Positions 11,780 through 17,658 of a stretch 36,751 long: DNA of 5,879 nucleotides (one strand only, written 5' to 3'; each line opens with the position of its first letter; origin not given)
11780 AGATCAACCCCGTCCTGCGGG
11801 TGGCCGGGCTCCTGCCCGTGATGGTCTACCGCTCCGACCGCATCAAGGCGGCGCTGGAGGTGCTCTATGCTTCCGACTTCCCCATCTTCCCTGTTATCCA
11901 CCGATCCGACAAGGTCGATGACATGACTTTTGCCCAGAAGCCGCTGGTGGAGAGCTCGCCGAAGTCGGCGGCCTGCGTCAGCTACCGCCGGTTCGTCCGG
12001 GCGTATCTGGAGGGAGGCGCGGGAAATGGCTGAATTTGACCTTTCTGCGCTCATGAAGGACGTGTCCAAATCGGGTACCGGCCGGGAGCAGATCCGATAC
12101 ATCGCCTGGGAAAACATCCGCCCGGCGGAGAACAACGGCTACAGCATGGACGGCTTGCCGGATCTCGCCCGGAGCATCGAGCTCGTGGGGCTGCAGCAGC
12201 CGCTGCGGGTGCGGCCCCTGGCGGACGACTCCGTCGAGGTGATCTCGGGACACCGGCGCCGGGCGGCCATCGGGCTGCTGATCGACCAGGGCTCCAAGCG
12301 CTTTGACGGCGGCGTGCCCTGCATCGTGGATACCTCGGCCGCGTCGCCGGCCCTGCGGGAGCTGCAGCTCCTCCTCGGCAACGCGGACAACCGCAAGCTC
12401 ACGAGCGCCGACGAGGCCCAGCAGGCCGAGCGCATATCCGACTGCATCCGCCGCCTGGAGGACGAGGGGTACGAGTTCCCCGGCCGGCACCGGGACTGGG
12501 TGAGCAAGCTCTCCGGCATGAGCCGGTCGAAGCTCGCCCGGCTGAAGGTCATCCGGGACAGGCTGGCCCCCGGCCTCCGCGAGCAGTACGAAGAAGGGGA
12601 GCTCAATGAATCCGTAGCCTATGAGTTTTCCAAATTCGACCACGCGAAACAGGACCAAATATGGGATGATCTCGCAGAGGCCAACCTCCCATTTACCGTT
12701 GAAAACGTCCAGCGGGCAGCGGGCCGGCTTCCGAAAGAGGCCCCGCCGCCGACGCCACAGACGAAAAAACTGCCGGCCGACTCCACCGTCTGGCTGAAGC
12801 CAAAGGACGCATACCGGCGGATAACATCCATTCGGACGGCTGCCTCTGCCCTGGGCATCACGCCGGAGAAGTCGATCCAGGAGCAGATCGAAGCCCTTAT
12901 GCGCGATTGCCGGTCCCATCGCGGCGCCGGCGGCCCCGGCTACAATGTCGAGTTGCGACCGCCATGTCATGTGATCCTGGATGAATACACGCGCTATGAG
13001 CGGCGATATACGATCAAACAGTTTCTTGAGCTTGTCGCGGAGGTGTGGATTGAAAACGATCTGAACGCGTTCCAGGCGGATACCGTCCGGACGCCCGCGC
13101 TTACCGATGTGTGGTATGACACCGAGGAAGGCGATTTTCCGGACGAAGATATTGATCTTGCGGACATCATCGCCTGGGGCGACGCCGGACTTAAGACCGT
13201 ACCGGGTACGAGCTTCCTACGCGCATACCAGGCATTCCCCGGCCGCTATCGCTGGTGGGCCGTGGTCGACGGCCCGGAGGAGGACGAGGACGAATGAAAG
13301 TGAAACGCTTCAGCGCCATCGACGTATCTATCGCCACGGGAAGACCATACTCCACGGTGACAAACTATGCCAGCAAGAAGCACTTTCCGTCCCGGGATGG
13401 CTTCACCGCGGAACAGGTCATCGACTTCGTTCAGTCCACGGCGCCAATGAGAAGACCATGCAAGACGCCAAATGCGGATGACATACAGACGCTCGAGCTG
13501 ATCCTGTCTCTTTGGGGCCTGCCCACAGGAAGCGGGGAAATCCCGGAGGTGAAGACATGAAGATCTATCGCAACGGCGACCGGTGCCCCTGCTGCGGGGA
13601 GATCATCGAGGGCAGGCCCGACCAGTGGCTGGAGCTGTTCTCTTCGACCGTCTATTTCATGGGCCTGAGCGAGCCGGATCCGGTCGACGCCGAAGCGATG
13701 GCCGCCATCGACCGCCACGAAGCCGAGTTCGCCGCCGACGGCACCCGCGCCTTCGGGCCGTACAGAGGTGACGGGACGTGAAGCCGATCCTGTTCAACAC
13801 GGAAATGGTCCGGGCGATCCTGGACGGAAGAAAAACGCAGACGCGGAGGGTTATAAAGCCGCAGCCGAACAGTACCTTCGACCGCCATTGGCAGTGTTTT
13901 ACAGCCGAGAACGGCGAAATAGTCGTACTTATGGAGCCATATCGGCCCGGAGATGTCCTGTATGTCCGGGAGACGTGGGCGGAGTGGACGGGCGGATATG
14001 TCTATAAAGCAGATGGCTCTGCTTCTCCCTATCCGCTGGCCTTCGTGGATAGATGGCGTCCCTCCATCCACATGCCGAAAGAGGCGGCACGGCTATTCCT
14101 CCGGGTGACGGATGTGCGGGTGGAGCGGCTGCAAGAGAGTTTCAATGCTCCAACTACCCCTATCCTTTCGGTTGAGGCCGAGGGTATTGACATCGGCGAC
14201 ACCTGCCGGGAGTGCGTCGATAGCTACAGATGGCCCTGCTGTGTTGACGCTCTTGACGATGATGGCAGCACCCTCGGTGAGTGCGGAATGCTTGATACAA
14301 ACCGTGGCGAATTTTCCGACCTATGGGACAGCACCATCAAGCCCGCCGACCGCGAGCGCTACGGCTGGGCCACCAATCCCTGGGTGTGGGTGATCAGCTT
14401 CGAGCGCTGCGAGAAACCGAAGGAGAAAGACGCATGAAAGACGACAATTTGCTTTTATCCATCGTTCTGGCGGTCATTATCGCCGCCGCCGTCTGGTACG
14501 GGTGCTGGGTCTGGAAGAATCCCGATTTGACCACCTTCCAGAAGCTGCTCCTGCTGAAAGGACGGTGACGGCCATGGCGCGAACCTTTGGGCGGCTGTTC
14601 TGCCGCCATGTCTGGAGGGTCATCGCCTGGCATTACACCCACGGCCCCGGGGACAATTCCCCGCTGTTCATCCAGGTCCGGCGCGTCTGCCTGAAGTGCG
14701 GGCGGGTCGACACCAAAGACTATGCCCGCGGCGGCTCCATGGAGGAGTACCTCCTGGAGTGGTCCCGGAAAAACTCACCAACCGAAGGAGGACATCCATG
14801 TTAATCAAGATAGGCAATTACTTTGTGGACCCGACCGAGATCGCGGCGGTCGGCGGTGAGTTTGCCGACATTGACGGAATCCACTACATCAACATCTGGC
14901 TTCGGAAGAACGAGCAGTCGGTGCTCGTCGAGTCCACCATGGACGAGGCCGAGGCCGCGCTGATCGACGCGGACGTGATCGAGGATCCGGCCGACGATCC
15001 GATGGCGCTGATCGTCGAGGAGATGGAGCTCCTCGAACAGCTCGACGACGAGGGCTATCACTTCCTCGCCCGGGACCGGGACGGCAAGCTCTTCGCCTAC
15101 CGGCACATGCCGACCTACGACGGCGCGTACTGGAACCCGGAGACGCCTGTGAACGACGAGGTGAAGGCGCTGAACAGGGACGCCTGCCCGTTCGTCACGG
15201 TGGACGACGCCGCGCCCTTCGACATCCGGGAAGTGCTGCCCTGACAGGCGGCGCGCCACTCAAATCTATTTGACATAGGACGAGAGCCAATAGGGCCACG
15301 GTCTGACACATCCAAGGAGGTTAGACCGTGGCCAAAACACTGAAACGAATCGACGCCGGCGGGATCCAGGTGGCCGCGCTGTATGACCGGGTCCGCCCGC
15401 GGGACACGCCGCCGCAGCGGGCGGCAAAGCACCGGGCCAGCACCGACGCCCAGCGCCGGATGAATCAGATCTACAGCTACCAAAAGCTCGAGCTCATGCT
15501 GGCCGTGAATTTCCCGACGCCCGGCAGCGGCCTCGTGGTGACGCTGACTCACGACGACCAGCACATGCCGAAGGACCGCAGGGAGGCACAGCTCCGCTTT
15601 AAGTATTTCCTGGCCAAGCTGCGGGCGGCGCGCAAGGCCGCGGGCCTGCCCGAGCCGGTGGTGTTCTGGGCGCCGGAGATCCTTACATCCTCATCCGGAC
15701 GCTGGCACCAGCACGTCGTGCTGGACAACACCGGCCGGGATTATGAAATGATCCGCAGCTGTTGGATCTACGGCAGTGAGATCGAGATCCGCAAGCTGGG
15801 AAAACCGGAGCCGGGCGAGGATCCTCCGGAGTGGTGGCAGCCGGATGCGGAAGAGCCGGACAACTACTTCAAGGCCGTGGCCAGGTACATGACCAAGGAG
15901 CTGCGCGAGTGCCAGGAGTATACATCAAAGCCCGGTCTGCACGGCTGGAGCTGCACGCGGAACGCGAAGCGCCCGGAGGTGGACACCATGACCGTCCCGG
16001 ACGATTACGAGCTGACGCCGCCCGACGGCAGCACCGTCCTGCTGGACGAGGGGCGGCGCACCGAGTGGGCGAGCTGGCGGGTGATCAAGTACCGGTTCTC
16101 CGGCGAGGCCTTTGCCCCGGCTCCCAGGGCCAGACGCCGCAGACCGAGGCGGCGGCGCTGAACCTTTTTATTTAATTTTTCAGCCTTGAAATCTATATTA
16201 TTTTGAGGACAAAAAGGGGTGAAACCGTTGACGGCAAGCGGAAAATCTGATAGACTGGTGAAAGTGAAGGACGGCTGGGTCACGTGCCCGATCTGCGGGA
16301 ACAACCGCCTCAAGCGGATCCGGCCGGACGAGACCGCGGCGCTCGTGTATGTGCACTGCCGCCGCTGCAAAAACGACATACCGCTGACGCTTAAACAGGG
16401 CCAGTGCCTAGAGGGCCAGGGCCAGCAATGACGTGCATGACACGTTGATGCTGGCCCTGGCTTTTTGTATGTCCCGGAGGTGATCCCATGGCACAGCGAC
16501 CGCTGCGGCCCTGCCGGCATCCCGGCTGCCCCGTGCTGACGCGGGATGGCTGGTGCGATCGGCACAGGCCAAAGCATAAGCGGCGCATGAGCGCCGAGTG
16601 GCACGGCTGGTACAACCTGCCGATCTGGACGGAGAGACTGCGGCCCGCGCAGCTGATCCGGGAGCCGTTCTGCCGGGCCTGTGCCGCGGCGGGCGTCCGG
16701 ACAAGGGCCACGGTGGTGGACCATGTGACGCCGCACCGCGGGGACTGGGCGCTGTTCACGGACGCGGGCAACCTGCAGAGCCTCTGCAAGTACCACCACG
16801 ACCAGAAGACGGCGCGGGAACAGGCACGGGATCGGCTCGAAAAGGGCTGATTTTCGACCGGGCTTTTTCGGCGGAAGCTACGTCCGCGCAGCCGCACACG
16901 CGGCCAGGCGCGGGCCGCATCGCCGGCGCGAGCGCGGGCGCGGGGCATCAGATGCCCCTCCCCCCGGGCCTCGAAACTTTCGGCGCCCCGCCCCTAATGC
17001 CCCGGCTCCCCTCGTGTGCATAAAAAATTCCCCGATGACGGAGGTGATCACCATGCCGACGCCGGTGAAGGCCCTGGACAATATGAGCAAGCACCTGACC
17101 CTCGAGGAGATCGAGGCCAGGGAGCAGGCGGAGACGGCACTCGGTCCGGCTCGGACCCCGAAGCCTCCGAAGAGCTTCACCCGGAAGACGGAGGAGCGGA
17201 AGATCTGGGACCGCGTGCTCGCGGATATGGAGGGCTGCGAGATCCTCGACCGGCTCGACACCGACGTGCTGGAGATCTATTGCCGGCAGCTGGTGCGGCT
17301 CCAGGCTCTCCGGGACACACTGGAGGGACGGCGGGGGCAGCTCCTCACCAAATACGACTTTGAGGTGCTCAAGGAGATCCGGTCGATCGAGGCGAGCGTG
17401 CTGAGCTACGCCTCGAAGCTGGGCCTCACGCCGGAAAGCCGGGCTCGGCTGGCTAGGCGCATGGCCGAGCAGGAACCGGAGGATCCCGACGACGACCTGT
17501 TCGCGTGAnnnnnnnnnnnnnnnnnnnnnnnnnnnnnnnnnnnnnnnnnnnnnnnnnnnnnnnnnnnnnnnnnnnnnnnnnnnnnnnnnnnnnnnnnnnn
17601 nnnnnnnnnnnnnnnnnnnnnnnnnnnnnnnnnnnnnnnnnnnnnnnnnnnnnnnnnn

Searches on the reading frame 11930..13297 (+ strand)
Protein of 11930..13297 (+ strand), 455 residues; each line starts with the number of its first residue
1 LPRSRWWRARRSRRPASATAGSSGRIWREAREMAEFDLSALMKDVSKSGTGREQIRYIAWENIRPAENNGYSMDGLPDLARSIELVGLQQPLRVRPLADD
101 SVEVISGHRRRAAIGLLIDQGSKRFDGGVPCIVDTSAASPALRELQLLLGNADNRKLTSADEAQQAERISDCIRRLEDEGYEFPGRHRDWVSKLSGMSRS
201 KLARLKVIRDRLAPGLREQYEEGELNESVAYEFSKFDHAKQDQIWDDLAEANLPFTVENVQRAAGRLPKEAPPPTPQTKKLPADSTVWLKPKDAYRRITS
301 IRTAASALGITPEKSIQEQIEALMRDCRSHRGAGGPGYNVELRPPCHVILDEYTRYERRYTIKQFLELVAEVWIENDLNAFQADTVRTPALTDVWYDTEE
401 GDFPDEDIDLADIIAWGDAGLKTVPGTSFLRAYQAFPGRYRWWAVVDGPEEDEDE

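Call 25: search_protein_families(library=pfam, proteins=[window:11930-13297:+], max_evalue=0.001)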
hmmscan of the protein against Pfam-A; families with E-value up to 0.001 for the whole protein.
window:11930-13297:+ (455 aa): 1 family
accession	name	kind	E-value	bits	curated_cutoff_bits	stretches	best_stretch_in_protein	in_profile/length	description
PF02195.25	ParB_N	-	4.6e-05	23.8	26.3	1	69-113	20-64/95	ParB N-terminal domain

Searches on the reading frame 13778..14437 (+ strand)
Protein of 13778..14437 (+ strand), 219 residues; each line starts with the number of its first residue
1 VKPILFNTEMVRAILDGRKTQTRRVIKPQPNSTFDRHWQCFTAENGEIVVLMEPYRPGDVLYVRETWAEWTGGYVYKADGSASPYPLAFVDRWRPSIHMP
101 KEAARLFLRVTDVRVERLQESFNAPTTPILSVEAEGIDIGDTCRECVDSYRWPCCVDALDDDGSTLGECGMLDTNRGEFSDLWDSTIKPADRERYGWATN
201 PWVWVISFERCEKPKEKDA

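Call 3: search_protein_families(library=pfam, proteins=[window:13778-14437:+], max_evalue=0.01)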
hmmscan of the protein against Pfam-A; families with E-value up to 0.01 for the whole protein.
window:13778-14437:+ (219 aa): 0 families

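Call 4: search_protein_families(library=phrogs, proteins=[window:13778-14437:+], max_evalue=0.01)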
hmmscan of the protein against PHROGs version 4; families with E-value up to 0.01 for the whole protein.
window:13778-14437:+ (219 aa): 4 families
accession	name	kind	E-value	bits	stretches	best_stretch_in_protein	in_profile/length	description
phrog_874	-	unknown function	4.9e-54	184.6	1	2-215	68-261/277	-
phrog_18361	-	unknown function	3.7e-22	79.9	2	175-215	50-90/92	-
phrog_28019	-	unknown function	3.6e-11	43.9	1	2-31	4-33/55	-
phrog_27495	-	unknown function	5.7e-09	36.9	1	2-39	8-45/186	-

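Call 5: search_protein_families(library=ncbifam, proteins=[window:13778-14437:+], max_evalue=1)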
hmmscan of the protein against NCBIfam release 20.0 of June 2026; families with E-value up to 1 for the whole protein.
window:13778-14437:+ (219 aa): 0 families

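Call 83: search_protein_families(library=padloc, proteins=[window:13778-14437:+], max_evalue=0.01)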
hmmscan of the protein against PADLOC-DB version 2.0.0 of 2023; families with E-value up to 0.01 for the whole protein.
window:13778-14437:+ (219 aa): 0 families

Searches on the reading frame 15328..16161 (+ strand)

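Call 3: search_protein_families(library=pfam, proteins=[window:15328-16161:+], max_evalue=0.01)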
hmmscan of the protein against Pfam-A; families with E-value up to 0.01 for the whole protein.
window:15328-16161:+ (277 aa): 1 family
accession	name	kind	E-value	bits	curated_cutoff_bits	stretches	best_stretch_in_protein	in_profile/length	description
PF23343.2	REP_ORF2-G2P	-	3.9e-06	27.5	27.8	1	70-190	3-93/99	Replication-associated protein ORF2/G2P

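Call 4: search_protein_families(library=phrogs, proteins=[window:15328-16161:+], max_evalue=0.01)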
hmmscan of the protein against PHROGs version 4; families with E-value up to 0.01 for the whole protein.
window:15328-16161:+ (277 aa): 1 family
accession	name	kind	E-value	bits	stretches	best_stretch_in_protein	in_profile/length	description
phrog_3584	-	DNA, RNA and nucleotide metabolism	6.2e-34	118.6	1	3-235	5-214/265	replication initiation protein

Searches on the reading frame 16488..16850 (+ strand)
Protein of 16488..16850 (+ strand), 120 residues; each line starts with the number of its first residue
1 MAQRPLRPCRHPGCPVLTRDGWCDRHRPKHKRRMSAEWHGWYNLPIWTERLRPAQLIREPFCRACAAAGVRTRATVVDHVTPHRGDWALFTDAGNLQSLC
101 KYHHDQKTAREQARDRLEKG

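Call 3: search_protein_families(library=pfam, proteins=[window:16488-16850:+], max_evalue=0.01)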
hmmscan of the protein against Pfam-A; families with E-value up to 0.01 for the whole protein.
window:16488-16850:+ (120 aa): 1 family
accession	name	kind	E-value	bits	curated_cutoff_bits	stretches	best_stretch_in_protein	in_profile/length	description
PF01844.29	HNH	-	4.8e-05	23.9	21.4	1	62-110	1-47/47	HNH endonuclease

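Call 4: search_protein_families(library=phrogs, proteins=[window:16488-16850:+], max_evalue=0.01)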
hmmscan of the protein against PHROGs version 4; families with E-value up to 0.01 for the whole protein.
window:16488-16850:+ (120 aa): 9 families
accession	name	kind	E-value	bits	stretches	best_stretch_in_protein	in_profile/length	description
phrog_144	-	DNA, RNA and nucleotide metabolism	2.5e-30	106.4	1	1-115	17-140/175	HNH endonuclease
phrog_2323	-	DNA, RNA and nucleotide metabolism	1.9e-23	83.6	1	30-115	7-91/113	HNH endonuclease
phrog_589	-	DNA, RNA and nucleotide metabolism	6.4e-21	75.9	1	1-116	34-147/179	HNH endonuclease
phrog_5956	-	DNA, RNA and nucleotide metabolism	6.9e-17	62.4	1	42-115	42-115/138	HNH endonuclease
phrog_4581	-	head and packaging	5.9e-15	56.5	1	24-115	30-116/395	terminase small subunit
phrog_333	-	DNA, RNA and nucleotide metabolism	1.7e-11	45.5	1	33-118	3-89/138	HNH endonuclease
phrog_119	-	DNA, RNA and nucleotide metabolism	2.2e-10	40.9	1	29-116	173-263/443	HNH endonuclease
phrog_7785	-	DNA, RNA and nucleotide metabolism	0.0038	18.2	1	55-114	63-119/147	HNH endonuclease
phrog_6050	-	DNA, RNA and nucleotide metabolism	0.004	17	1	57-114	309-364/402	HNH endonuclease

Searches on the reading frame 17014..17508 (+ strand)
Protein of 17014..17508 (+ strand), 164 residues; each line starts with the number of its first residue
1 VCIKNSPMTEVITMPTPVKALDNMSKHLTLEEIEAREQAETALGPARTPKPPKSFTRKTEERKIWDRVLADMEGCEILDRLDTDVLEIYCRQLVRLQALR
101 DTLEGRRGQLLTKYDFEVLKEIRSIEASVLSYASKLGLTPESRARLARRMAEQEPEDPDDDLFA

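Call 3: search_protein_families(library=pfam, proteins=[window:17014-17508:+], max_evalue=0.01)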
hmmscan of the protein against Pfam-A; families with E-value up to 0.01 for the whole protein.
window:17014-17508:+ (164 aa): 1 family
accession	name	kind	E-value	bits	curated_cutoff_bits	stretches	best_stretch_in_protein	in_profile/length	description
PF05119.17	Terminase_4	-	3.4e-12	47.1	24.7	1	62-149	2-94/98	Phage terminase, small subunit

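Call 4: search_protein_families(library=phrogs, proteins=[window:17014-17508:+], max_evalue=0.01)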
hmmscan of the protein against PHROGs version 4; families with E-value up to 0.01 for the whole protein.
window:17014-17508:+ (164 aa): 2 families
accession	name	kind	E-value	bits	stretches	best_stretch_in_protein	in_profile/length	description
phrog_83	-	head and packaging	2.8e-21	77.1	1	14-163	42-199/246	terminase small subunit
phrog_9452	-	head and packaging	0.0016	18.9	1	31-147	72-193/211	terminase small subunit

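Call 5: search_protein_families(library=ncbifam, proteins=[window:17014-17508:+], max_evalue=1)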
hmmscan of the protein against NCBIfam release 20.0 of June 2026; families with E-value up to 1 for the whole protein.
window:17014-17508:+ (164 aa): 1 family
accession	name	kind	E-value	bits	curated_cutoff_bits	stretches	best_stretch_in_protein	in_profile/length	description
TIGR01558.1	sm_term_P27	equivalog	4.7e-13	49.1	45.6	1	58-156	7-109/116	phage terminase small subunit P27 family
